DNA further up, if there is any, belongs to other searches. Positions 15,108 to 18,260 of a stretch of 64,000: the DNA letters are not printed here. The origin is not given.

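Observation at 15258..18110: Degenerate-GGDEF (I-site only) fused to a Ser/Thr kinase, inserted into the gap-pgk-tpiA glycolytic cluster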

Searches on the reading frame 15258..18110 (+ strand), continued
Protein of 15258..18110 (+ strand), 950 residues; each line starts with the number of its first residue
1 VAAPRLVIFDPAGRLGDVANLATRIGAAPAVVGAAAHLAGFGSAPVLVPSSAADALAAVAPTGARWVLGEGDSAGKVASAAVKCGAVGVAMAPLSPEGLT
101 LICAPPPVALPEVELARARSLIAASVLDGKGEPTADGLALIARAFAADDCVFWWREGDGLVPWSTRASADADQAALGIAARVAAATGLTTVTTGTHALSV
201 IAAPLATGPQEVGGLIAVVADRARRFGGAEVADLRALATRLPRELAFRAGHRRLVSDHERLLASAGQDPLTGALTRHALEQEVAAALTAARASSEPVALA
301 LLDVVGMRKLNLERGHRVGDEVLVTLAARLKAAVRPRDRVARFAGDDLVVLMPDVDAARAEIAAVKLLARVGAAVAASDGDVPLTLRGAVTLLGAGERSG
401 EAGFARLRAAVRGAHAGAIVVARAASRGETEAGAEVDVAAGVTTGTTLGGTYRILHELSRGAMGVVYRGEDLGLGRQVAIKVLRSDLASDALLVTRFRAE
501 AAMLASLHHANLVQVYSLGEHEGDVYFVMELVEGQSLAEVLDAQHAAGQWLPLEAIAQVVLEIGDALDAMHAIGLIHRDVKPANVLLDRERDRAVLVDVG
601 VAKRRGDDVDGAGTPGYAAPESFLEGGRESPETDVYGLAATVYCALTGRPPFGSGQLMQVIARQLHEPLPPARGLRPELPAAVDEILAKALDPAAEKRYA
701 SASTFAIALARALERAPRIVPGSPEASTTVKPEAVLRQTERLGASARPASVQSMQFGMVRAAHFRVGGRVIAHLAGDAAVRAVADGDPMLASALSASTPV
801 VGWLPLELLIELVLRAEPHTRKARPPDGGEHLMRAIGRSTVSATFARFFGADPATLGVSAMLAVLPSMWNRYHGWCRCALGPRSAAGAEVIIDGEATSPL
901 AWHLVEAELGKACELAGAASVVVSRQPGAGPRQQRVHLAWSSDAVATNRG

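Call 9: find_related_loci(query=A1, collection=genome_contigs, flank=5000)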
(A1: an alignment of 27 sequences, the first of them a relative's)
Query A1 (950 aa) in genome_contigs; peptide patterns used: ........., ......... (x = any residue, [..] = any of these).
599 stretches matched a pattern (row limit reached: there are more); 590 encode a relative of the query (tblastn E <= 1e-3); the best 80 are kept; 80 distinct loci.
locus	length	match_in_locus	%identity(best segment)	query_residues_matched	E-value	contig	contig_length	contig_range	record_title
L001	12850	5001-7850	97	1-950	0e+0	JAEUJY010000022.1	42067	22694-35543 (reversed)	MAG: Myxococcales bacterium isolate new MAG-81 k141_945318, whole genome shotgun sequence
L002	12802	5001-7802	75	1-941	0e+0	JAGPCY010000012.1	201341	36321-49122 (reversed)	MAG: Kofleriaceae bacterium isolate Gw_SlAct_bin_340 Gw_SlAct_47_length_201341_cov_33.408645, whole genome shotgun seque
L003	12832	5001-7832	80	1-950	0e+0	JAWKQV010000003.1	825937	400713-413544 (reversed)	MAG: Kofleriaceae bacterium isolate ABC1.117 ABC1.117.fa-3, whole genome shotgun sequence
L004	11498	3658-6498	65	4-941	0e+0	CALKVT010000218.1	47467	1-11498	MAG TPA_asm: uncultured Myxococcales bacterium isolate SRR1506987_bin.35_CONCOCT_v1.1_MAG genome assembly, contig: ERZ76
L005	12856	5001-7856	63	5-942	0e+0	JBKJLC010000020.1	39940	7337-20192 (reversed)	MAG: Kofleriaceae bacterium isolate ant_bin.269 k117_1545218, whole genome shotgun sequence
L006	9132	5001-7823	66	5-942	0e+0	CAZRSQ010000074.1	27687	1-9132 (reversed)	MAG TPA_asm: uncultured Kofleriaceae bacterium isolate SRP287051_co2_177 genome assembly, contig: NODE_3570_length_27687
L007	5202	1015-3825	65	1-923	0e+0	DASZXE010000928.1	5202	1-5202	MAG TPA_asm: Kofleriaceae bacterium isolate SMAG_U6175 k141_90601, whole genome shotgun sequence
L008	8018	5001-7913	62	1-942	0e+0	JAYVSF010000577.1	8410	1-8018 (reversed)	MAG: Myxococcales bacterium isolate GL74_DN_concoct_155_sub GL74_DN_concoct_155_sub_576, whole genome shotgun sequence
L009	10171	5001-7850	66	2-946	0e+0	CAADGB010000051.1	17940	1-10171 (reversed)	uncultured delta proteobacterium isolate PRO4.fa.gz genome assembly, contig: k127_984211, whole genome shotgun sequence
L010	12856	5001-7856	65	2-941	0e+0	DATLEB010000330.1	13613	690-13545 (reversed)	MAG TPA_asm: Kofleriaceae bacterium isolate SMAG_U14365 k141_7909661, whole genome shotgun sequence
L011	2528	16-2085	69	258-948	0e+0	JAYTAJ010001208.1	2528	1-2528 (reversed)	MAG: Myxococcales bacterium isolate GFS_13875 GFS_13875_1207, whole genome shotgun sequence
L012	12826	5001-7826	65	1-941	0e+0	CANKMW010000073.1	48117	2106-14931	MAG: Myxococcales bacterium isolate TH-Jun18-119 genome assembly, contig: TH-Jun18-C1272, whole genome shotgun sequence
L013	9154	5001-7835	48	1-942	0e+0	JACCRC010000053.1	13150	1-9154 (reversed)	MAG: Deltaproteobacteria bacterium isolate MGR_bin12 SD2897-2912_k127_2822983, whole genome shotgun sequence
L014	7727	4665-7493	48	1-942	0e+0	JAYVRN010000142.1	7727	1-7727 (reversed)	MAG: Myxococcales bacterium isolate GL73_DN_concoct_207_sub GL73_DN_concoct_207_sub_141, whole genome shotgun sequence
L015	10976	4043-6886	48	1-946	0e+0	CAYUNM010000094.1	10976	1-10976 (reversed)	MAG TPA_asm: uncultured Kofleriaceae bacterium isolate SRP263991_co5_613 genome assembly, contig: NODE_11686_length_1097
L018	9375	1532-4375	49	1-946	0e+0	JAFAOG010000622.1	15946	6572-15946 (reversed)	MAG: Deltaproteobacteria bacterium isolate CP_BM_ER_6 BM_ER_k147_8187637, whole genome shotgun sequence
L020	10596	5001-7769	52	1-923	0e+0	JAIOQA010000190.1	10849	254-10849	MAG: Deltaproteobacteria bacterium isolate LakeFargette_0920_ALND_MAG_72_12 LacPavin_0920_ALND_scaffold_382807, whole ge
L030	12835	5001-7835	46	1-943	0e+0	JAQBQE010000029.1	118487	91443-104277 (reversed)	MAG: Myxococcales bacterium isolate RYN_365 scaffold_2647079, whole genome shotgun sequence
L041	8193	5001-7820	47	1-942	0e+0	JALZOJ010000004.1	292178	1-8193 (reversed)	MAG: Myxococcota bacterium isolate MSU bin108 SD1459_NODE_4_length_292178_cov_14.933964, whole genome shotgun sequence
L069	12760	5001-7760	48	1-921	0e+0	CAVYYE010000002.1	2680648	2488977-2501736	MAG: uncultured delta proteobacterium isolate MFD05684.bin.1.427 genome assembly, contig: contig_22113, whole genome sho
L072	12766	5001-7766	50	1-918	0e+0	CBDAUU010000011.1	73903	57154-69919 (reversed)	MAG: Kofleriaceae bacterium isolate ffba1ace-c5ca-4b13-bc8a-5e7048f45719 genome assembly, contig: contig_11, whole genom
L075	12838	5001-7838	48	1-942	0e+0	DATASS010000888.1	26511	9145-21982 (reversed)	MAG TPA_asm: Kofleriaceae bacterium isolate SMAG_U5526 k141_599034, whole genome shotgun sequence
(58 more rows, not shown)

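Call 40: predict_structure(alignment_id=A3)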
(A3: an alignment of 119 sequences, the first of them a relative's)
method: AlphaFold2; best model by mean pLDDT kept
length: 950 residues; sequences in the alignment: 119
mean_pLDDT: 84.5   pTM: 0.44
mean pLDDT of the five models: 84.5, 82.6, 82.1, 81.3, 79.7
residues with pLDDT >= 90: 559; 70-90: 233; 50-70: 82; < 50: 76
segments of 3 or more residues with pLDDT < 50: 427-466, 720-730, 741-754, 944-950
pLDDT, mean of each block of 10 residues (from residue 1): 87 96 96 95 95 94 95 93 96 96 91 86 82 88 95 83 80 89 96 94 88 92 94 93 78 67 73 90 92 94 94 93 96 96 89 95 97 93 96 87 91 95 63 30 27 34 47 54 63 71 79 75 68 84 89 95 95 87 89 82 60 84 81 96 96 92 96 94 98 96 97 81 39 64 38 69 97 95 95 89 95 95 75 97 89 86 90 94 92 87 96 95 93 94 49
secondary structure, 60 per line:
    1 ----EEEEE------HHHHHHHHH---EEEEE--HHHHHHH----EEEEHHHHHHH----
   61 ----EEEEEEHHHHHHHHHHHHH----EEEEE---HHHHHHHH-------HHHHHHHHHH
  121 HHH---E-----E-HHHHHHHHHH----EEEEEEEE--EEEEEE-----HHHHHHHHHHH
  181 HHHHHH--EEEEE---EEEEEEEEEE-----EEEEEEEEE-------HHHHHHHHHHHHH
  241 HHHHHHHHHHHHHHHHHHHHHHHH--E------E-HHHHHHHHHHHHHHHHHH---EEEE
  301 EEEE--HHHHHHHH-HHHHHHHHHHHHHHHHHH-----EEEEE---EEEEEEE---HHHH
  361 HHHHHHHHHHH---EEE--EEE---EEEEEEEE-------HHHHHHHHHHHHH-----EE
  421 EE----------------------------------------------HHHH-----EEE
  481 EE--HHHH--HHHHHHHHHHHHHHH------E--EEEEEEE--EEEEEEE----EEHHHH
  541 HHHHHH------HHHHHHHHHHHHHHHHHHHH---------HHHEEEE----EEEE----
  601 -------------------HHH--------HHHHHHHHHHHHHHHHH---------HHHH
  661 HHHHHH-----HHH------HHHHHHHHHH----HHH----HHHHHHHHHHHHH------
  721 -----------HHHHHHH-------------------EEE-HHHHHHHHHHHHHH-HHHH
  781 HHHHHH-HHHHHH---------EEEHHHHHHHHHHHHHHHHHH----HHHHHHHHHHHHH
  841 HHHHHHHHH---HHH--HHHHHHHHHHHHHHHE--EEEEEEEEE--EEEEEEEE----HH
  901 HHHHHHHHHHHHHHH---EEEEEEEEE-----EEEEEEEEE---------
elements in order (helices of 4 or more, strands of 3 or more residues): E5-9 H16-24 E28-32 H35-41 E46-49 H50-56 E65-70 H71-83 E88-92 H96-103 H111-123 H135-144 E149-156 E159-164 H170-186 E189-193 E197-206 E212-220 H228-264 H276-293 E297-304 H307-314 H316-333 E339-343 E347-353 H357-371 E375-377 E380-382 E386-393 H401-413 E419-422 H469-472 E478-482 H485-488 H491-505 E515-521 E524-530 H537-546 H553-572 E585-588 E593-596 H631-647 H657-666 H681-690 H702-714 H732-738 E758-760 H762-775 H777-786 H788-793 E803-805 H806-823 H828-849 H858-872 E876-884 E887-894 H899-915 E919-927 E933-941

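Call 64: fold_search(model_id=the predicted structure, library=pdb)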
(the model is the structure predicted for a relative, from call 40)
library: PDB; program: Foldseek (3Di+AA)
matches with E <= 10: 2000; with E <= 0.001: 2000
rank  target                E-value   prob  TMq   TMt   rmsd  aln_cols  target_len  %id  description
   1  2fum_D                4.3e-16  1.00  0.24  0.82   3.7       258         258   34  Catalytic domain of protein kinase PknB from Mycobacterium tuberculosis in complex with mitoxantrone (released 2006-08-01)
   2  2fum_C                1.3e-15  1.00  0.23  0.82   2.7       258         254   33  Catalytic domain of protein kinase PknB from Mycobacterium tuberculosis in complex with mitoxantrone (released 2006-08-01)
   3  4ow8                  1.3e-15  1.00  0.24  0.76   4.3       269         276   37  Crystal structure of kinase domain of PknA from Mtb (released 2015-02-04)
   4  5u94                  1.4e-15  1.00  0.23  0.78   2.7       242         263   34  Crystal structure of the Mycobacterium tuberculosis PASTA kinase PknB in complex with the potential theraputic kinase in (released 2017-12-20)
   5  6b2p                  1.7e-15  1.00  0.23  0.81   2.9       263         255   33  Dual Inhibition of the Essential Protein Kinases A and B in Mycobacterium tuberculosis (released 2018-02-14)
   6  2fum_B                1.8e-15  1.00  0.22  0.77   2.9       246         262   33  Catalytic domain of protein kinase PknB from Mycobacterium tuberculosis in complex with mitoxantrone (released 2006-08-01)
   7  4x3f_C                2.2e-15  1.00  0.24  0.77   4.6       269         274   37  Crystal structure of the intracellular domain of the M. tuberculosis Ser/Thr kinase PknA (released 2015-01-21)
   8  2fum_A                2.6e-15  1.00  0.23  0.79   2.3       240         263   34  Catalytic domain of protein kinase PknB from Mycobacterium tuberculosis in complex with mitoxantrone (released 2006-08-01)
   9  2h34_A                3.2e-15  1.00  0.23  0.86   2.9       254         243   35  Apoenzyme crystal structure of the tuberculosis serine/threonine kinase, PknE (released 2006-07-18)
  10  6b2q_C                3.2e-15  1.00  0.24  0.81   3.2       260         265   37  Dual Inhibition of the Essential Protein Kinases A and B in Mycobacterium tuberculosis (released 2018-02-14)
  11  3orm                  3.9e-15  1.00  0.24  0.78   3.3       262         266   34  Mycobacterium tuberculosis PknB kinase domain D76A mutant (released 2010-12-15)
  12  3oro                  6.5e-15  1.00  0.22  0.70   5.0       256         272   33  Mycobacterium tuberculosis PknB kinase domain L33D mutant (crystal form 4) (released 2010-12-15)
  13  3f69_B                7.2e-15  1.00  0.24  0.73   4.6       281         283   33  Crystal structure of the Mycobacterium tuberculosis PknB mutant kinase domain in complex with KT5720 (released 2008-12-02)
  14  6i2p_A                7.2e-15  1.00  0.23  0.70   4.8       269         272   33  Crystal structure of the Mycobacterium tuberculosis PknB kinase domain (L33E mutant) in complex with its substrate Gar (released 2019-05-22)
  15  1o6y                  7.9e-15  1.00  0.23  0.78   3.6       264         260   32  Catalytic domain of PknB kinase from Mycobacterium tuberculosis (released 2003-01-30)
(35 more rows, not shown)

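Call 68: search_protein_families(library=pfam, proteins=[L003:5001-5330:+, L015:4043-4372:+, L018:1532-1861:+, L030:5001-5330:+, L041:5001-5330:+, L069:5001-5330:+, L072:5001-5330:+, L075:5001-5330:+, L020:5001-5330:+], max_evalue=10)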
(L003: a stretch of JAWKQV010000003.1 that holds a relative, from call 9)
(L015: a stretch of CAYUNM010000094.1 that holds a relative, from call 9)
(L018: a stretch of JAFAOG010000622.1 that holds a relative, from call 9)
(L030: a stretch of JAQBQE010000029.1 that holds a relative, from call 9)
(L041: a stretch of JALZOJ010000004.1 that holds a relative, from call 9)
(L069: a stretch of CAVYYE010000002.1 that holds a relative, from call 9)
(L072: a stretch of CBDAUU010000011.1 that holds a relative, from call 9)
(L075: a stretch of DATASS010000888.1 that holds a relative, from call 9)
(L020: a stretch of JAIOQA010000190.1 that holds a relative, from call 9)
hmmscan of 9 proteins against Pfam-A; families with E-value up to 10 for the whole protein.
L003:5001-5330:+ (110 aa): 0 families

L015:4043-4372:+ (110 aa): 0 families

L018:1532-1861:+ (110 aa): 0 families

L030:5001-5330:+ (110 aa): 0 families

L041:5001-5330:+ (110 aa): 1 family
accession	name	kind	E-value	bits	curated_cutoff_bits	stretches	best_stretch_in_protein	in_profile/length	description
PF09142.17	TruB_C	-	0.0028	17.8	28.7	1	7-32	30-55/56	tRNA Pseudouridine synthase II, C terminal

L069:5001-5330:+ (110 aa): 0 families

L072:5001-5330:+ (110 aa): 0 families

L075:5001-5330:+ (110 aa): 1 family
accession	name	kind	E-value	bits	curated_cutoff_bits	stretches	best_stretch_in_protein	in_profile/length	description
PF21834.1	DUF6894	-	0.37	11.4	24.1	0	40-71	23-52/69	Domain of unknown function (DUF6894)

L020:5001-5330:+ (110 aa): 0 families
